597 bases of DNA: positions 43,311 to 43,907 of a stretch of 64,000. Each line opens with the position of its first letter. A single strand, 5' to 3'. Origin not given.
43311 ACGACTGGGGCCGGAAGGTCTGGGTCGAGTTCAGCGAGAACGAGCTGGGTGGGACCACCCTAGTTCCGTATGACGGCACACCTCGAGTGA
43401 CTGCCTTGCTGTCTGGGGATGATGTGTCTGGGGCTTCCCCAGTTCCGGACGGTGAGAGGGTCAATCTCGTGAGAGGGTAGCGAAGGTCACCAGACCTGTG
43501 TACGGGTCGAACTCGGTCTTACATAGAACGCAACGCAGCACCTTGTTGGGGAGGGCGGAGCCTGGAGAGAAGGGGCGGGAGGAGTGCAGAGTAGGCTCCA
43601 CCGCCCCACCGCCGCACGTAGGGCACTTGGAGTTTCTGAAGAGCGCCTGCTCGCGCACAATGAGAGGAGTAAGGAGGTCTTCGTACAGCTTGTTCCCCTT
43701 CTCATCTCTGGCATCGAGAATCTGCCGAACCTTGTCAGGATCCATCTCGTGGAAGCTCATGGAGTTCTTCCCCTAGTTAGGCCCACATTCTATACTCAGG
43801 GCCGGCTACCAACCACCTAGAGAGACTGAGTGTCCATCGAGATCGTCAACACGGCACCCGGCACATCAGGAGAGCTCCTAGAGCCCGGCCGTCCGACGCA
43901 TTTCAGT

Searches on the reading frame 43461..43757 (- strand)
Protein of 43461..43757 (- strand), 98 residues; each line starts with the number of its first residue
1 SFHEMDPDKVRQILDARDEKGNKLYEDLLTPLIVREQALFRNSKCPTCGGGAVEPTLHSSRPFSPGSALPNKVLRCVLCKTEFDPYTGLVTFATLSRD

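Call 28: search_protein_families(library=pfam, proteins=[window:43461-43757:-], max_evalue=0.01)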
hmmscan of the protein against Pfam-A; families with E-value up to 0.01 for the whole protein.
window:43461-43757:- (98 aa): 0 families

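Call 63: find_related_loci(query=window:43461-43757:-, collection=viral_contigs, flank=3000)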
Query window:43461-43757:- (98 aa) in viral_contigs; peptide patterns used: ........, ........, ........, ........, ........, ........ (x = any residue, [..] = any of these).
15 stretches matched a pattern, but none encodes a relative of the query by tblastn (E <= 1e-3).
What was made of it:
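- On Anti-sigma factors (the proposed role of Zn-ribbon ORFs 12196..12387 and 43461..43760): The 99-aa ORF has no relatives in IMG/VR (call 63).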

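Call 99: search_protein_families(library=ncbifam, proteins=[window:43461-43757:-], max_evalue=1)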
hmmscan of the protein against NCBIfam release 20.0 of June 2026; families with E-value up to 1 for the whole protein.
window:43461-43757:- (98 aa): 1 family
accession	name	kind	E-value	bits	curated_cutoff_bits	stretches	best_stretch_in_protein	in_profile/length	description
NF047912.1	ECs_2282_CxxC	subfamily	0.088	12.7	37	1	44-83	4-37/60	ECs_2282 family putative zinc-binding protein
